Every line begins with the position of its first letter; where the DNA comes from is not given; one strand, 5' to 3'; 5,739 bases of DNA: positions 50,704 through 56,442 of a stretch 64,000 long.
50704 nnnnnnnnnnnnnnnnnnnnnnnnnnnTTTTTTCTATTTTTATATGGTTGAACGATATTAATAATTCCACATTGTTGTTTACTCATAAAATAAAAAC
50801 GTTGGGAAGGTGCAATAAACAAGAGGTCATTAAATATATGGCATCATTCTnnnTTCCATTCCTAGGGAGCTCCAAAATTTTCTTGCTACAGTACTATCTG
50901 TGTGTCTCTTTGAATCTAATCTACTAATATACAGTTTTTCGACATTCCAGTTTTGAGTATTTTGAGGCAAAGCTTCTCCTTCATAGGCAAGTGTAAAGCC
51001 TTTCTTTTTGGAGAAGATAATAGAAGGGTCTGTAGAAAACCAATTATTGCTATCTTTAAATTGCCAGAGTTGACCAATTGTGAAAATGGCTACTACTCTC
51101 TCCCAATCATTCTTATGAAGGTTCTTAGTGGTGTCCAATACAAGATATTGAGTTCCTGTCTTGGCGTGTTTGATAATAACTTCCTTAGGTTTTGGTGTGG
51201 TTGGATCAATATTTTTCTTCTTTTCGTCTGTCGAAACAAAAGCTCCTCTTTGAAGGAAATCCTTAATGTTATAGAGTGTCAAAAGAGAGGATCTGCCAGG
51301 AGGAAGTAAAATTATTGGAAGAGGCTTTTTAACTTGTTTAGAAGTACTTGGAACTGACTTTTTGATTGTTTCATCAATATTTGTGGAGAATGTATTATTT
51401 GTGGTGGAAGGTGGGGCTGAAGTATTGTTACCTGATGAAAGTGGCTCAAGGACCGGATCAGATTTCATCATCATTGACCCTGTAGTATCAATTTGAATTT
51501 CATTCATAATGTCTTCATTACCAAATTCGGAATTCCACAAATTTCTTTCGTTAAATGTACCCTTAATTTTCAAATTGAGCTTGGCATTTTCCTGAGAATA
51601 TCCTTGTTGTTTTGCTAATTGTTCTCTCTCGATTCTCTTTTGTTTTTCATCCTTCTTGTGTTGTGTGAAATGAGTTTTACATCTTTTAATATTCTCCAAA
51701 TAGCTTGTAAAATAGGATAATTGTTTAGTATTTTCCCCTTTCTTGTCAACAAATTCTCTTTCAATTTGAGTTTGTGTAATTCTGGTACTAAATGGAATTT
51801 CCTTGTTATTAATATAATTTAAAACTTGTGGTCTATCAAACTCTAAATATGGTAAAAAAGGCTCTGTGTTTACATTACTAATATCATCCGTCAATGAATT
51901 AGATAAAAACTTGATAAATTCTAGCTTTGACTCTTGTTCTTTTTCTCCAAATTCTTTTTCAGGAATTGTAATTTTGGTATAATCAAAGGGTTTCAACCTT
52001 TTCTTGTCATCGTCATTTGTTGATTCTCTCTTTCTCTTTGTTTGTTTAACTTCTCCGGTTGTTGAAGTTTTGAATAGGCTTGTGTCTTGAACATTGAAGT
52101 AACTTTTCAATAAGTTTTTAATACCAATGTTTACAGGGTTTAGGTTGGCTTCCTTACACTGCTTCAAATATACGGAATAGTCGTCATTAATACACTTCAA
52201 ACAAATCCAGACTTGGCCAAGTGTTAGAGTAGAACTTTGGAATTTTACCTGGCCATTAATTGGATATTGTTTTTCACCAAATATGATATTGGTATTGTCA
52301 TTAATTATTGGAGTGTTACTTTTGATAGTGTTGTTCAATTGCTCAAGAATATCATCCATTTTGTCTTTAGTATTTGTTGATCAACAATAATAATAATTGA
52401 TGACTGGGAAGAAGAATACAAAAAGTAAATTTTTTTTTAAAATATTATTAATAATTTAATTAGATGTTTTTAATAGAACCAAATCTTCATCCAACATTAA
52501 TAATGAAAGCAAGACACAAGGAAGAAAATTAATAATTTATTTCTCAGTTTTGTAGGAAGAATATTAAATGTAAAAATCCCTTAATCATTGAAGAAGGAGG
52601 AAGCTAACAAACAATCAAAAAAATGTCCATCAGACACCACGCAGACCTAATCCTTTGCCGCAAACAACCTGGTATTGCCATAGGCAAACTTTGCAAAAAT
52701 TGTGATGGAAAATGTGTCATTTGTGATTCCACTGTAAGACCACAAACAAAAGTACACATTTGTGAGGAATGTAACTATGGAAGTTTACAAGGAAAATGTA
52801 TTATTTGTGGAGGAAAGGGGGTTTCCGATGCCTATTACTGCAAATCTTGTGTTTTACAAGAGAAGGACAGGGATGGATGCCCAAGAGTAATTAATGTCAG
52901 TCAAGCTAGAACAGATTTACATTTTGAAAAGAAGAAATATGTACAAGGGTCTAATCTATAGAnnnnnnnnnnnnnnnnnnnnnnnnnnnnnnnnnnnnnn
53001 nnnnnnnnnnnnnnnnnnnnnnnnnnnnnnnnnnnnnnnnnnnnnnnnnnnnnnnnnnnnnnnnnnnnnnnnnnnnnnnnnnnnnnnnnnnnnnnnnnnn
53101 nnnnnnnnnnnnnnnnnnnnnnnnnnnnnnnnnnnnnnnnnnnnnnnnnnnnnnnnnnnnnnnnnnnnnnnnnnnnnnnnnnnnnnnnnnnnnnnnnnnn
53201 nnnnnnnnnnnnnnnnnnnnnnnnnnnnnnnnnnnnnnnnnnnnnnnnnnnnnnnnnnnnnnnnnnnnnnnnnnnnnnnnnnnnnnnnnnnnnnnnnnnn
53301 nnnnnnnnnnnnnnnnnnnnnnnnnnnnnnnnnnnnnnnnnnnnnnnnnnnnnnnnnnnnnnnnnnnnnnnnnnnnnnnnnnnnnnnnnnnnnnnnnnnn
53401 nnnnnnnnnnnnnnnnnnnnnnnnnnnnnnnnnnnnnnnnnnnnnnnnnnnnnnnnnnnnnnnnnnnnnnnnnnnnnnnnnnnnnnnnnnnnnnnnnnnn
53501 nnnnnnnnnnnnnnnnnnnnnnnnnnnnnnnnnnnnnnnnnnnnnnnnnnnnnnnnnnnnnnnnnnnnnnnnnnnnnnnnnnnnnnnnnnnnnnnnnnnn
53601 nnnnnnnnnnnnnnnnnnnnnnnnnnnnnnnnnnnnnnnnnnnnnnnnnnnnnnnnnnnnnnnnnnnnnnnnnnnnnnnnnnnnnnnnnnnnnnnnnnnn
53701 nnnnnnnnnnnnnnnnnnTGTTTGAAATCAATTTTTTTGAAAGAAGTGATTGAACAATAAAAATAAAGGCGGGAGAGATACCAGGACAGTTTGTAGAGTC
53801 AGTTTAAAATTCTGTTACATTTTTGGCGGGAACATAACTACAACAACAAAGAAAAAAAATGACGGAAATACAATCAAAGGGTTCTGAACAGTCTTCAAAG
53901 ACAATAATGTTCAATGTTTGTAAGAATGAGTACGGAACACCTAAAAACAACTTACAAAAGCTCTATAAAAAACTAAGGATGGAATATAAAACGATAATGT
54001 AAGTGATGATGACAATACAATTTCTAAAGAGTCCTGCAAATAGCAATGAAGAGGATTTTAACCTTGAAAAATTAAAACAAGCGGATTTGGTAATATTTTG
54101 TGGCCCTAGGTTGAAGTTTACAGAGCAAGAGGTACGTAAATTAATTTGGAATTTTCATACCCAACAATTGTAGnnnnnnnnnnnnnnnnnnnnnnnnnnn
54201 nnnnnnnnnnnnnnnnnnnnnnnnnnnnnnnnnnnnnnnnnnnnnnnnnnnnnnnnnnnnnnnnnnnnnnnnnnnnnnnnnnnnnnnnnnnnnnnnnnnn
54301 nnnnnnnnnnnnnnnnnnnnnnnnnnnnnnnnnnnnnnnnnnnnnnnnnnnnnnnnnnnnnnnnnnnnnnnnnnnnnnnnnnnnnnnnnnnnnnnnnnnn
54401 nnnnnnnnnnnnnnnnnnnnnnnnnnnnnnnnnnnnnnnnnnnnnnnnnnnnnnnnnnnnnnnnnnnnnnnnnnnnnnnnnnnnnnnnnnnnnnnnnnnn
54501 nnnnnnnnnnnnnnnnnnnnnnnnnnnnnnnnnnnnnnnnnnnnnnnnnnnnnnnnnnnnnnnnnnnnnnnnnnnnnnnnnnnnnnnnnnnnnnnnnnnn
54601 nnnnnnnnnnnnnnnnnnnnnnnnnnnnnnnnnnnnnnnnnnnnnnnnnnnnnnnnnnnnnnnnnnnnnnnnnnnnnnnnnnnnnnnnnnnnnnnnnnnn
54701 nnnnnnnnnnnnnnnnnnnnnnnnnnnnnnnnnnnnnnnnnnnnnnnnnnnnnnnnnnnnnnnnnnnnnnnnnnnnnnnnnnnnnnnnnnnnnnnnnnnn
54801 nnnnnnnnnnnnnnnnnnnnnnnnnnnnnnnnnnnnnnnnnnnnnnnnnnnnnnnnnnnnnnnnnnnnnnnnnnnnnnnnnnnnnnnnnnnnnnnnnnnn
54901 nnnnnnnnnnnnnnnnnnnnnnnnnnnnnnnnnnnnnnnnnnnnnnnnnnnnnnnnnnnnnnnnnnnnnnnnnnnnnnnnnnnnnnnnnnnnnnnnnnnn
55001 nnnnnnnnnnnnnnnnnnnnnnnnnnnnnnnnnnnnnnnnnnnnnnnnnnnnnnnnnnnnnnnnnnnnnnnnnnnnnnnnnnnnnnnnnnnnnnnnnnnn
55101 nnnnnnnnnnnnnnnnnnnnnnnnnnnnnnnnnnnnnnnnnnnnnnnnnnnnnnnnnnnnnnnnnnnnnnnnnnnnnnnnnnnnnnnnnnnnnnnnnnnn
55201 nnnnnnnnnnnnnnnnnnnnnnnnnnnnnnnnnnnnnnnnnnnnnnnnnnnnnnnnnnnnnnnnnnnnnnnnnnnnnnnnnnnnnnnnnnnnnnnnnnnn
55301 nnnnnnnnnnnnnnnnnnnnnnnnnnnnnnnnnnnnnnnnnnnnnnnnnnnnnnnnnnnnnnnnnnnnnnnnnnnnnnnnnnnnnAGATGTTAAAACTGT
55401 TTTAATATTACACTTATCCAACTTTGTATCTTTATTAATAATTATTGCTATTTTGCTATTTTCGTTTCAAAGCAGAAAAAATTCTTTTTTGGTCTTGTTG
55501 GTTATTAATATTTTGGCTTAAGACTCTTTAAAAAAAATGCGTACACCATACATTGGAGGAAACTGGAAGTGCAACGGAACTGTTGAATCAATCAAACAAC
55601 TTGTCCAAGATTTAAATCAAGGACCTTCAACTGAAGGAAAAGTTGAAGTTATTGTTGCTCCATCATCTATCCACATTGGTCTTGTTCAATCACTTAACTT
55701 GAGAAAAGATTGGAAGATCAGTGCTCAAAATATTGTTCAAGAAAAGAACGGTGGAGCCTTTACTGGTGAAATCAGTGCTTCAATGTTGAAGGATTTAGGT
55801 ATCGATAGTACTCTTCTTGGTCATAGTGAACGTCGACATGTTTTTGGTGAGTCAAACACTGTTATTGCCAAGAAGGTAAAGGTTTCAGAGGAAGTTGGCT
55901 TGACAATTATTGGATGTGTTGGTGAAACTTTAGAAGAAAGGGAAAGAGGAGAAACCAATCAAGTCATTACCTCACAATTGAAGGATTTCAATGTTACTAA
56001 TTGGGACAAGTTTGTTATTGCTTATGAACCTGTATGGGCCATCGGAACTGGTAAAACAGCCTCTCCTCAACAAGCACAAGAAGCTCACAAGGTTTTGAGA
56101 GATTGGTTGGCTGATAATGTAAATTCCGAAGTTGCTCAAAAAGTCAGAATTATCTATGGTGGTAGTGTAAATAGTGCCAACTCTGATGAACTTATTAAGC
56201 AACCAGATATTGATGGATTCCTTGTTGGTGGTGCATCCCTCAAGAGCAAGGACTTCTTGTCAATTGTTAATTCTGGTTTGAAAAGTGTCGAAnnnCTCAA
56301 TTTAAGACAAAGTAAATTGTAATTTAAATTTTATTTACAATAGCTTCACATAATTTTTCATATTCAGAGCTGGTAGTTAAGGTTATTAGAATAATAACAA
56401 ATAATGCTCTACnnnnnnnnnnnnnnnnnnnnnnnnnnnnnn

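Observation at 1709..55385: Local over-representation of cilium/flagellum genes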

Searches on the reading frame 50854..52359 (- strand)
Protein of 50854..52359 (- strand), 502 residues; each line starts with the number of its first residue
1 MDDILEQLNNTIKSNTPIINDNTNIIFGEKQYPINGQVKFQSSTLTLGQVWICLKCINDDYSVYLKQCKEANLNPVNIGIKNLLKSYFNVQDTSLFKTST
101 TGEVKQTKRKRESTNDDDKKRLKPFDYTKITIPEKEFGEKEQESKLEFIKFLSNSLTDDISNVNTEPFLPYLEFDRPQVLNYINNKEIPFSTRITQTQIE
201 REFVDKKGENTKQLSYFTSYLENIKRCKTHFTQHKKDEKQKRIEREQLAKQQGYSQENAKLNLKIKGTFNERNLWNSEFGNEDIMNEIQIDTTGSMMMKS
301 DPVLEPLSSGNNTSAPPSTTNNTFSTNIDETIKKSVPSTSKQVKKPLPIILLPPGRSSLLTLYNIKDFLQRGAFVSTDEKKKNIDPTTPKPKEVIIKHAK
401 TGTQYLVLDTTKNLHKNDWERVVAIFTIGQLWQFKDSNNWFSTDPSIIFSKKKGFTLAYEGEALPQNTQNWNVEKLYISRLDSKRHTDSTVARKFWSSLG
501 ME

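Call 8: search_protein_families(library=pfam, proteins=[window:50854-52359:-], max_evalue=0.01)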
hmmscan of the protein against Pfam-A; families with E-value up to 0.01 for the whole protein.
window:50854-52359:- (502 aa): 1 family
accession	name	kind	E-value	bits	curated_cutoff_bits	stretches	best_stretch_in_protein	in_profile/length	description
PF05179.20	CDC73_C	-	5e-45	153.4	32.8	1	345-499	2-155/158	RNA pol II accessory factor, Cdc73 family, C-terminal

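Call 39: search_protein_families(library=pfam, proteins=[P0018, P0017], max_evalue=0.5)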
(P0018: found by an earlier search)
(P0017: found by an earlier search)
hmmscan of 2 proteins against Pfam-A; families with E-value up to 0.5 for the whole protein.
P0018 (747 aa): 5 families
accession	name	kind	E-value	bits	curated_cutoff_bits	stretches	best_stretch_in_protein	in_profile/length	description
PF00170.26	bZIP_1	-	0.0031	18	27.6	2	208-245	26-63/64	bZIP transcription factor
PF15964.10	CCCAP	-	0.047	12.4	27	1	145-186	120-161/703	Centrosomal colon cancer autoantigen protein family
PF17014.10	Mad3_BUB1_I_2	-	0.048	14.2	37.6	1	432-501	37-109/128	Putative Mad3/BUB1 like region 1 protein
PF05266.19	DUF724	-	0.22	11.8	38.4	2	510-603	85-184/188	Protein of unknown function (DUF724)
PF04102.17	SlyX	-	0.45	11.6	30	1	81-108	3-30/67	SlyX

P0017 (577 aa): 1 family
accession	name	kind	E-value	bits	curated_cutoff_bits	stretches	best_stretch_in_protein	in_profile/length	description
PF20091.5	Abhydrolase_10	-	0.021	14.2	23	1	250-337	148-234/429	Alpha/beta hydrolase domain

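Call 83: search_protein_families(library=pfam, proteins=[P0385, P0390, P0391, P0393, P0394, P0396, P0398, P0401, P0406, P0384], max_evalue=0.00001)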
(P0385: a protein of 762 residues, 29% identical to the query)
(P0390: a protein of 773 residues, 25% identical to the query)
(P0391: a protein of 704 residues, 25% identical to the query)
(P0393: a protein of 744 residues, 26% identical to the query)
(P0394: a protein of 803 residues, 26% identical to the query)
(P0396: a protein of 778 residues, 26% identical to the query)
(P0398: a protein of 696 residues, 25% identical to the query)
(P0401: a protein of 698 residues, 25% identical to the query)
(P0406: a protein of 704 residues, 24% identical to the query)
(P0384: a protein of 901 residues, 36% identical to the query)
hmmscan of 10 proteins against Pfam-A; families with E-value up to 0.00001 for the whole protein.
P0385 (762 aa): 0 families

P0390 (773 aa): 1 family
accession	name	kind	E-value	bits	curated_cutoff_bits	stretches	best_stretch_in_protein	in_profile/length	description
PF15964.10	CCCAP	-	4.2e-24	85.3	27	1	350-748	301-699/703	Centrosomal colon cancer autoantigen protein family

P0391 (704 aa): 1 family
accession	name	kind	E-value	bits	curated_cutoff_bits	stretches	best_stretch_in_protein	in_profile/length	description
PF15964.10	CCCAP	-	1.5e-15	57.1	27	1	220-672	248-699/703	Centrosomal colon cancer autoantigen protein family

P0393 (744 aa): 1 family
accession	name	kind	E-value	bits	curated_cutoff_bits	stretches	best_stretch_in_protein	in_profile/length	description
PF15964.10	CCCAP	-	1.5e-12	47.1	27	1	207-619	232-643/703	Centrosomal colon cancer autoantigen protein family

P0394 (803 aa): 0 families

P0396 (778 aa): 0 families

P0398 (696 aa): 1 family
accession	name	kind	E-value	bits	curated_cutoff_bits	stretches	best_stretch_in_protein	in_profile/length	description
PF15964.10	CCCAP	-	5e-15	55.3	27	1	291-664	292-665/703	Centrosomal colon cancer autoantigen protein family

P0401 (698 aa): 1 family
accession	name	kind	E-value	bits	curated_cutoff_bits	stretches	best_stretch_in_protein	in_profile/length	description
PF15964.10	CCCAP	-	1.6e-21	76.8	27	1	240-655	246-664/703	Centrosomal colon cancer autoantigen protein family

P0406 (704 aa): 0 families

P0384 (901 aa): 0 families

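Call 97: search_protein_families(library=pfam, proteins=[P0382], max_evalue=0.1)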
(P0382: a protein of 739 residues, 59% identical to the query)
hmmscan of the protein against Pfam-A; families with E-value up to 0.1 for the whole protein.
P0382 (739 aa): 5 families
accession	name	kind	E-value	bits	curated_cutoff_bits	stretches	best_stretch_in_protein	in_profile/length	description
PF04822.18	Takusan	-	0.0042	17.4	28.1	1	146-182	12-48/85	Takusan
PF25450.1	Rab11-FIP3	-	0.0059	17.3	31.9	0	204-243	55-94/125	Rab11-FIP3-like domain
PF06005.17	ZapB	-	0.009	16.9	31.5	1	551-614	7-70/71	Cell division protein ZapB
PF19111.5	DUF5798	-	0.023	15.3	27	1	269-330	7-65/89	Family of unknown function (DUF5798)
PF14712.11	Snapin_Pallidin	-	0.063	14.2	29.6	1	60-96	15-51/89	Snapin/Pallidin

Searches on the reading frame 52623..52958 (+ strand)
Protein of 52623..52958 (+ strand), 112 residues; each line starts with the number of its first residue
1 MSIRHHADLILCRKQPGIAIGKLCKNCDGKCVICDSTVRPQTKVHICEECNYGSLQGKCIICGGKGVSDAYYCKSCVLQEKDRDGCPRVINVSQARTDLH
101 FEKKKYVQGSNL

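Call 8: search_protein_families(library=pfam, proteins=[window:52623-52958:+], max_evalue=0.01)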
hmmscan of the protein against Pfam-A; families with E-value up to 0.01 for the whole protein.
window:52623-52958:+ (112 aa): 1 family
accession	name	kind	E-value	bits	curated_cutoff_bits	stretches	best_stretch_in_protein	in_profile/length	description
PF03660.19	PHF5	-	6.4e-48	161.7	26.7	1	4-105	3-104/104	PHF5-like protein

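Call 39: search_protein_families(library=pfam, proteins=[P0007], max_evalue=0.5)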
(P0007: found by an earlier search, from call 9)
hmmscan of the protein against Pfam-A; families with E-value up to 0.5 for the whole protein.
P0007 (400 aa): 0 families

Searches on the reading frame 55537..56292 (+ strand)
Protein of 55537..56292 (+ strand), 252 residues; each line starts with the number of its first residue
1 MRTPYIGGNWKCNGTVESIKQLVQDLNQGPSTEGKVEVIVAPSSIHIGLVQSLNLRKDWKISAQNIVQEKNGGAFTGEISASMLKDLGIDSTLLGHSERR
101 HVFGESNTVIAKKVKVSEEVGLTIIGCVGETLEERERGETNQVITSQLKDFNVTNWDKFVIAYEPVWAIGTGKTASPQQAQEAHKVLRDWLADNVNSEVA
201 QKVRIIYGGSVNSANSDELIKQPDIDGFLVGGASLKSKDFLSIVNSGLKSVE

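Call 8: search_protein_families(library=pfam, proteins=[window:55537-56292:+], max_evalue=0.01)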
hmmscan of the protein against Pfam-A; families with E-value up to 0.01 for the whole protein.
window:55537-56292:+ (252 aa): 1 family
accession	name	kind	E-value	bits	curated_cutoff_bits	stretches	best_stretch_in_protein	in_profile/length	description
PF00121.24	TIM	-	3.7e-89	298.9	20.1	1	4-246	1-244/245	Triosephosphate isomerase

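Call 9: list_cluster_members(proteins=[window:55537-56292:+, window:52623-52958:+, window:4015-5985:-, window:13119-20588:+, window:31352-36550:+, window:49531-50730:-, window:52966-53718:-, window:60352-62715:-, window:10250-12787:-, window:25526-26809:-])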
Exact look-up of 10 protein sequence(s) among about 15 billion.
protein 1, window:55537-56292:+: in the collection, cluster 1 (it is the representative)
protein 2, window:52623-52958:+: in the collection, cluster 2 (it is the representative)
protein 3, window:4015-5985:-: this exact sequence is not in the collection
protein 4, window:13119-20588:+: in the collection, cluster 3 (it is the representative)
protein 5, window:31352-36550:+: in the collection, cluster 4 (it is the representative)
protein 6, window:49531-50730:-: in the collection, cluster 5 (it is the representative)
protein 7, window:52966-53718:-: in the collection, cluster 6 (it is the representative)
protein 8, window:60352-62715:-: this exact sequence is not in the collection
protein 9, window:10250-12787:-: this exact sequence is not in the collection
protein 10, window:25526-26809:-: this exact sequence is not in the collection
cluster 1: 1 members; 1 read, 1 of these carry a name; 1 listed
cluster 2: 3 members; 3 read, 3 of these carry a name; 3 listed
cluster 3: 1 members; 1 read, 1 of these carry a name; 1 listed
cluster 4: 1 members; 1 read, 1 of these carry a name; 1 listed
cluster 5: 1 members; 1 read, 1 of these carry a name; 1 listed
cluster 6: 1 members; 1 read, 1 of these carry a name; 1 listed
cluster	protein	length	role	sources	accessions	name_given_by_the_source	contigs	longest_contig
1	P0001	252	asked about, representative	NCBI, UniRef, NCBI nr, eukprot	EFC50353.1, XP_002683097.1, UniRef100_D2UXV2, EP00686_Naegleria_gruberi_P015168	predicted protein [Naegleria gruberi] | Triosephosphate isomerase n=1 Tax=Naegleria gruberi TaxID=5762 RepID=D2UXV2_NAEGR | uncharacterized protein NAEGRDRAFT_29287 [Naegleria gruberi]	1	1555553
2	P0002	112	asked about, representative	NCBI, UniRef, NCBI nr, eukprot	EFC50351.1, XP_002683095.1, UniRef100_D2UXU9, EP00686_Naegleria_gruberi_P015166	predicted protein [Naegleria gruberi] | Predicted protein n=1 Tax=Naegleria gruberi TaxID=5762 RepID=D2UXU9_NAEGR | uncharacterized protein NAEGRDRAFT_60125 [Naegleria gruberi]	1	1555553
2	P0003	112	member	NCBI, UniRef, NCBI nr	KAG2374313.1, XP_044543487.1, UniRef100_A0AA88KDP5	hypothetical protein C9374_010883 [Naegleria lovaniensis] | PHD finger-like domain-containing protein 5A n=1 Tax=Naegleria lovaniensis TaxID=51637 ... | uncharacterized protein C9374_010883 [Naegleria lovaniensis]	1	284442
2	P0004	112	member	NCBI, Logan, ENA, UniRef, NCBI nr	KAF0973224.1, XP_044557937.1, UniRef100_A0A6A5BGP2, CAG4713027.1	hypothetical protein FDP41_008431 [Naegleria fowleri] | PHD finger-like domain-containing protein 5A n=1 Tax=Naegleria fowleri TaxID=5763 ... | uncharacterized protein FDP41_008431 [Naegleria fowleri]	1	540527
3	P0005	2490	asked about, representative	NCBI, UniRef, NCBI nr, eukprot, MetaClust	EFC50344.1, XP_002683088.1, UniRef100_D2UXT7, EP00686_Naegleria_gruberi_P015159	predicted protein [Naegleria gruberi] | Predicted protein n=1 Tax=Naegleria gruberi TaxID=5762 RepID=D2UXT7_NAEGR | uncharacterized protein NAEGRDRAFT_77711 [Naegleria gruberi]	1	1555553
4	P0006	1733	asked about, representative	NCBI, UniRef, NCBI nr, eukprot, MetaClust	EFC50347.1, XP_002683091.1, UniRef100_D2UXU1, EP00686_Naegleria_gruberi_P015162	predicted protein [Naegleria gruberi] | Predicted protein n=1 Tax=Naegleria gruberi TaxID=5762 RepID=D2UXU1_NAEGR | uncharacterized protein NAEGRDRAFT_61241 [Naegleria gruberi]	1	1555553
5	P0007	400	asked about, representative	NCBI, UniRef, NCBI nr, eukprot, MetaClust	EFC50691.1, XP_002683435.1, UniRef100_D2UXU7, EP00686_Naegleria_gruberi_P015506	predicted protein [Naegleria gruberi] | Predicted protein n=1 Tax=Naegleria gruberi TaxID=5762 RepID=D2UXU7_NAEGR | uncharacterized protein NAEGRDRAFT_61247 [Naegleria gruberi]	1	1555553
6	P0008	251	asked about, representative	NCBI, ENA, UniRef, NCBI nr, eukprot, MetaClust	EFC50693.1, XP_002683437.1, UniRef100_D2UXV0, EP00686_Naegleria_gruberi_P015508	predicted protein [Naegleria gruberi] | Dynein regulatory complex protein 12 n=1 Tax=Naegleria gruberi TaxID=5762 ... | uncharacterized protein NAEGRDRAFT_45024 [Naegleria gruberi]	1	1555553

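Call 31: find_encoding_contigs(protein=P0004, flank=10000, max_places=4)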
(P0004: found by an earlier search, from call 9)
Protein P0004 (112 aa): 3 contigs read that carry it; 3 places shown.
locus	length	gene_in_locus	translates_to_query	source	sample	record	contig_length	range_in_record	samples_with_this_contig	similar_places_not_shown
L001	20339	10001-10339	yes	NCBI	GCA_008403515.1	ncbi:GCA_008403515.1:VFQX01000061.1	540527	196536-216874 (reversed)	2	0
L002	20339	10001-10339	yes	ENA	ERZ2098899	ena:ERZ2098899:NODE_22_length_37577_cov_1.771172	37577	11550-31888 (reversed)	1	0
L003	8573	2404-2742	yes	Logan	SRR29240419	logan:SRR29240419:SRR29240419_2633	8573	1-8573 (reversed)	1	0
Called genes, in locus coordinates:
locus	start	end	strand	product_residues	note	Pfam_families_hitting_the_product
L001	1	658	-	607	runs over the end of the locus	-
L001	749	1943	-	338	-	PF03372:Exo_endo_phos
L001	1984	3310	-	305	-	PF00106:adh_short, PF08659:KR, PF13561:adh_short_C2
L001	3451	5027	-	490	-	-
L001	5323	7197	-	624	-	PF05706:CDKN3 (weak), PF00782:DSPc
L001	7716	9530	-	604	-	PF05179:CDC73_C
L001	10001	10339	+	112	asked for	PF03660:PHF5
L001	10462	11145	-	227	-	-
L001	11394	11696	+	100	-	PF00011:HSP20 (weak)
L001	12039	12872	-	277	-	-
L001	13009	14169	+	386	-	-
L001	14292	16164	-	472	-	PF02862:DDHD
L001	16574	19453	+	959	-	PF08145:BOP1NT, PF00400:WD40, PF24817:WD40_WDHD1_1st, PF25174:Beta-prop_THOC3, PF25175:Beta-prop_WDR5, PF24814:WD40_Prp19, PF23381:Beta-prop_IFT122_1st, PF23414:Beta-prop_EML_2, +10 more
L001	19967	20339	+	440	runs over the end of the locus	PF25342:GT_PLOD (faint)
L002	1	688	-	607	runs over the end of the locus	-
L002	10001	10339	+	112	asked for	PF03660:PHF5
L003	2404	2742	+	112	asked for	PF03660:PHF5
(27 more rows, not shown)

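Call 32: find_encoding_contigs(protein=P0003, flank=10000, max_places=4)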
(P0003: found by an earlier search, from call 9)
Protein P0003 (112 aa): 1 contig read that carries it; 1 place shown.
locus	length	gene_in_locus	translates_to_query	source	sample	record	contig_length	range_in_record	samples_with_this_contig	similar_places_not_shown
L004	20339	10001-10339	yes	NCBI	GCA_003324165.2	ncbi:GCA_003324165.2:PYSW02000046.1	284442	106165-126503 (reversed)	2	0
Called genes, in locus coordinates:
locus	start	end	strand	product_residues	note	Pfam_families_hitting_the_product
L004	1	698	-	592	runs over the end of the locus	PF07766:LETM1_RBD (faint)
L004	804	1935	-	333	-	PF03372:Exo_endo_phos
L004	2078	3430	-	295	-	PF00106:adh_short, PF08659:KR, PF13561:adh_short_C2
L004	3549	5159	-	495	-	-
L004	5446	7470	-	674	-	PF00581:Rhodanese (faint), PF00782:DSPc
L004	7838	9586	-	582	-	PF05179:CDC73_C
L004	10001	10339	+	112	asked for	PF03660:PHF5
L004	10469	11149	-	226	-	-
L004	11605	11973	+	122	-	PF00011:HSP20 (weak)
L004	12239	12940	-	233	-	-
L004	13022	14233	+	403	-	-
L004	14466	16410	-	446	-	PF02862:DDHD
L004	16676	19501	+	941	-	PF08145:BOP1NT, PF00400:WD40, PF24817:WD40_WDHD1_1st, PF23381:Beta-prop_IFT122_1st, PF25174:Beta-prop_THOC3, PF25175:Beta-prop_WDR5, PF24814:WD40_Prp19, PF23414:Beta-prop_EML_2, +12 more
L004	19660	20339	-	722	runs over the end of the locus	PF00211:Guanylate_cyc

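Call 36: search_solved_structures(query=P0008, max_evalue=0.01)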
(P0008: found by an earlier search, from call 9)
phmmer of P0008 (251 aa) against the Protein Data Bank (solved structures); distinct sequences matched with E-value up to 0.01: 1.
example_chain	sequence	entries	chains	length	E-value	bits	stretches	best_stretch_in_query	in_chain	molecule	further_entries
8th8_S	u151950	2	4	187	2.1e-16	63.7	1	14-176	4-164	Coiled-coil domain-containing protein 153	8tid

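Call 39: search_protein_families(library=pfam, proteins=[P0007], max_evalue=0.5)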
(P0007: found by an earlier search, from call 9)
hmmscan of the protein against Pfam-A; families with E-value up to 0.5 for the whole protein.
P0007 (400 aa): 0 families

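Call 79: search_solved_structures(query=P0005, max_evalue=0.01)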
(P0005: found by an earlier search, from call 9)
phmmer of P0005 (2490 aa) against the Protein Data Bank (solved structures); distinct sequences matched with E-value up to 0.01: 0.

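Call 80: search_solved_structures(query=P0007, max_evalue=0.01)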
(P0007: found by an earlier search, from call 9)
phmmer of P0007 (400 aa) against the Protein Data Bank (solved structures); distinct sequences matched with E-value up to 0.01: 0.
